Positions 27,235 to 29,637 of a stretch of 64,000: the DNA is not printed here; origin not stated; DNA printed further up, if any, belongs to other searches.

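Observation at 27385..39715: Flagellin-adjacent island of five TPR-fused glycosyltransferase modules: candidate multi-enzyme flagellin glycosylation system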

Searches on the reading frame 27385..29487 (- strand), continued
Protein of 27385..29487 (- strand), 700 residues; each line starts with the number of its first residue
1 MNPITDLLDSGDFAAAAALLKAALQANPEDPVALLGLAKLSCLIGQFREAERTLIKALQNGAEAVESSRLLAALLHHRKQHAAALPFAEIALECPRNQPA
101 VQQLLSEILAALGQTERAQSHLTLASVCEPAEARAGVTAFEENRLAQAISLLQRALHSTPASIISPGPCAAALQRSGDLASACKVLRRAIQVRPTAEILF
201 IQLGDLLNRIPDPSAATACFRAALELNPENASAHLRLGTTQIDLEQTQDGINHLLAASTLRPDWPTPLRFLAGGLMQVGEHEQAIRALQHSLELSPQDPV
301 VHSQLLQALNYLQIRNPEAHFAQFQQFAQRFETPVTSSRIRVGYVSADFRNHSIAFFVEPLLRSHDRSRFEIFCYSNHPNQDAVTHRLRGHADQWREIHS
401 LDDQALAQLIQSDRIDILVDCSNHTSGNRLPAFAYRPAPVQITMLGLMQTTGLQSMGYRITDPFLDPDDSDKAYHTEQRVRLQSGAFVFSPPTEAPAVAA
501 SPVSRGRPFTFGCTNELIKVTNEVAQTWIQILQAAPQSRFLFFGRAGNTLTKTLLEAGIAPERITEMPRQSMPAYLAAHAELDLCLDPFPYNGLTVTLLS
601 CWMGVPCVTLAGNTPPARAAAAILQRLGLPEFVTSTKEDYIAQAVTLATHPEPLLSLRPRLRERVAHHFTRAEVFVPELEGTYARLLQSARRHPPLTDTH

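Call 38: search_solved_structures(query=window:27385-29487:-, max_evalue=0.00001, show_alignments=2)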
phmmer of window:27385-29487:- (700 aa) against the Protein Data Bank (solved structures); distinct sequences matched with E-value up to 0.00001: 49.
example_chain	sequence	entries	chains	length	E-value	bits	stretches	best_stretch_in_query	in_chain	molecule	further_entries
5djs_A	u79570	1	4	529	2.2e-86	294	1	276-690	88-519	Tetratricopeptide TPR_2 repeat protein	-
7y4i_A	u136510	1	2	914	1.9e-70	241.3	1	211-684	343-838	Probable UDP-N-acetylglucosamine--peptide N-acetylglucosaminyltransferase SPINDLY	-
8dtf_A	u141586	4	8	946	3.1e-70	240.7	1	211-684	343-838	Probable UDP-N-acetylglucosamine--peptide N-acetylglucosaminyltransferase SPINDLY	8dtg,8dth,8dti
7ntf_A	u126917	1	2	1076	2.2e-59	204.8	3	141-474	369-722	Isoform 1 of UDP-N-acetylglucosamine--peptide N-acetylglucosaminyltransferase 110 kDa subu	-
7yea_A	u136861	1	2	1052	3.4e-59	204.2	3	141-474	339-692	UDP-N-acetylglucosamine--peptide N-acetylglucosaminyltransferase 110 kDa subunit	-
7yeh_B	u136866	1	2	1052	3.7e-59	204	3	141-474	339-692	UDP-N-acetylglucosamine--peptide N-acetylglucosaminyltransferase 110 kDa subunit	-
5a01_A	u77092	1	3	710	5e-54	187.1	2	141-475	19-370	O-GLYCOSYLTRANSFERASE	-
6q4m_A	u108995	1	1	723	1.3e-46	162.5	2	141-474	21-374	UDP-N-acetylglucosamine--peptide N-acetylglucosaminyltransferase 110 kDa subunit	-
8cm9_A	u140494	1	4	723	2.5e-46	161.7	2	141-474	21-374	UDP-N-acetylglucosamine--peptide N-acetylglucosaminyltransferase 110 kDa subunit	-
3pe3_A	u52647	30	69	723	2.5e-46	161.6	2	141-474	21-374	UDP-N-acetylglucosamine--peptide N-acetylglucosaminyltransferase 110 kDa subunit | UDP-N-ACETYLGLUCOSAMINE--PEPTIDE N-ACETYLGLUCOSAMINYL TRANSFERASE 110 KDA SUB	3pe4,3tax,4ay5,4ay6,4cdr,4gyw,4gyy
5nps_A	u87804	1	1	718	2.5e-46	161.6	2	141-474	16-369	UDP-N-acetylglucosamine--peptide N-acetylglucosaminyltransferase 110 kDa subunit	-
5npr_A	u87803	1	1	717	2.5e-46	161.6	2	141-474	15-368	UDP-N-acetylglucosamine--peptide N-acetylglucosaminyltransferase 110 kDa subunit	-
6tka_AAA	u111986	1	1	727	2.6e-46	161.6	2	141-474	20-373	UDP-N-acetylglucosamine--peptide N-acetylglucosaminyltransferase 110 kDa subunit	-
5lvv_A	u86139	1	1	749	2.7e-46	161.5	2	141-474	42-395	UDP-N-acetylglucosamine--peptide N-acetylglucosaminyltransferase 110 kDa subunit,UDP-N-ace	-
5lwv_A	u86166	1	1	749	2.8e-46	161.5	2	141-474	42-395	Host cell factor 1,UDP-N-acetylglucosamine--peptide N-acetylglucosaminyltransferase 110 kD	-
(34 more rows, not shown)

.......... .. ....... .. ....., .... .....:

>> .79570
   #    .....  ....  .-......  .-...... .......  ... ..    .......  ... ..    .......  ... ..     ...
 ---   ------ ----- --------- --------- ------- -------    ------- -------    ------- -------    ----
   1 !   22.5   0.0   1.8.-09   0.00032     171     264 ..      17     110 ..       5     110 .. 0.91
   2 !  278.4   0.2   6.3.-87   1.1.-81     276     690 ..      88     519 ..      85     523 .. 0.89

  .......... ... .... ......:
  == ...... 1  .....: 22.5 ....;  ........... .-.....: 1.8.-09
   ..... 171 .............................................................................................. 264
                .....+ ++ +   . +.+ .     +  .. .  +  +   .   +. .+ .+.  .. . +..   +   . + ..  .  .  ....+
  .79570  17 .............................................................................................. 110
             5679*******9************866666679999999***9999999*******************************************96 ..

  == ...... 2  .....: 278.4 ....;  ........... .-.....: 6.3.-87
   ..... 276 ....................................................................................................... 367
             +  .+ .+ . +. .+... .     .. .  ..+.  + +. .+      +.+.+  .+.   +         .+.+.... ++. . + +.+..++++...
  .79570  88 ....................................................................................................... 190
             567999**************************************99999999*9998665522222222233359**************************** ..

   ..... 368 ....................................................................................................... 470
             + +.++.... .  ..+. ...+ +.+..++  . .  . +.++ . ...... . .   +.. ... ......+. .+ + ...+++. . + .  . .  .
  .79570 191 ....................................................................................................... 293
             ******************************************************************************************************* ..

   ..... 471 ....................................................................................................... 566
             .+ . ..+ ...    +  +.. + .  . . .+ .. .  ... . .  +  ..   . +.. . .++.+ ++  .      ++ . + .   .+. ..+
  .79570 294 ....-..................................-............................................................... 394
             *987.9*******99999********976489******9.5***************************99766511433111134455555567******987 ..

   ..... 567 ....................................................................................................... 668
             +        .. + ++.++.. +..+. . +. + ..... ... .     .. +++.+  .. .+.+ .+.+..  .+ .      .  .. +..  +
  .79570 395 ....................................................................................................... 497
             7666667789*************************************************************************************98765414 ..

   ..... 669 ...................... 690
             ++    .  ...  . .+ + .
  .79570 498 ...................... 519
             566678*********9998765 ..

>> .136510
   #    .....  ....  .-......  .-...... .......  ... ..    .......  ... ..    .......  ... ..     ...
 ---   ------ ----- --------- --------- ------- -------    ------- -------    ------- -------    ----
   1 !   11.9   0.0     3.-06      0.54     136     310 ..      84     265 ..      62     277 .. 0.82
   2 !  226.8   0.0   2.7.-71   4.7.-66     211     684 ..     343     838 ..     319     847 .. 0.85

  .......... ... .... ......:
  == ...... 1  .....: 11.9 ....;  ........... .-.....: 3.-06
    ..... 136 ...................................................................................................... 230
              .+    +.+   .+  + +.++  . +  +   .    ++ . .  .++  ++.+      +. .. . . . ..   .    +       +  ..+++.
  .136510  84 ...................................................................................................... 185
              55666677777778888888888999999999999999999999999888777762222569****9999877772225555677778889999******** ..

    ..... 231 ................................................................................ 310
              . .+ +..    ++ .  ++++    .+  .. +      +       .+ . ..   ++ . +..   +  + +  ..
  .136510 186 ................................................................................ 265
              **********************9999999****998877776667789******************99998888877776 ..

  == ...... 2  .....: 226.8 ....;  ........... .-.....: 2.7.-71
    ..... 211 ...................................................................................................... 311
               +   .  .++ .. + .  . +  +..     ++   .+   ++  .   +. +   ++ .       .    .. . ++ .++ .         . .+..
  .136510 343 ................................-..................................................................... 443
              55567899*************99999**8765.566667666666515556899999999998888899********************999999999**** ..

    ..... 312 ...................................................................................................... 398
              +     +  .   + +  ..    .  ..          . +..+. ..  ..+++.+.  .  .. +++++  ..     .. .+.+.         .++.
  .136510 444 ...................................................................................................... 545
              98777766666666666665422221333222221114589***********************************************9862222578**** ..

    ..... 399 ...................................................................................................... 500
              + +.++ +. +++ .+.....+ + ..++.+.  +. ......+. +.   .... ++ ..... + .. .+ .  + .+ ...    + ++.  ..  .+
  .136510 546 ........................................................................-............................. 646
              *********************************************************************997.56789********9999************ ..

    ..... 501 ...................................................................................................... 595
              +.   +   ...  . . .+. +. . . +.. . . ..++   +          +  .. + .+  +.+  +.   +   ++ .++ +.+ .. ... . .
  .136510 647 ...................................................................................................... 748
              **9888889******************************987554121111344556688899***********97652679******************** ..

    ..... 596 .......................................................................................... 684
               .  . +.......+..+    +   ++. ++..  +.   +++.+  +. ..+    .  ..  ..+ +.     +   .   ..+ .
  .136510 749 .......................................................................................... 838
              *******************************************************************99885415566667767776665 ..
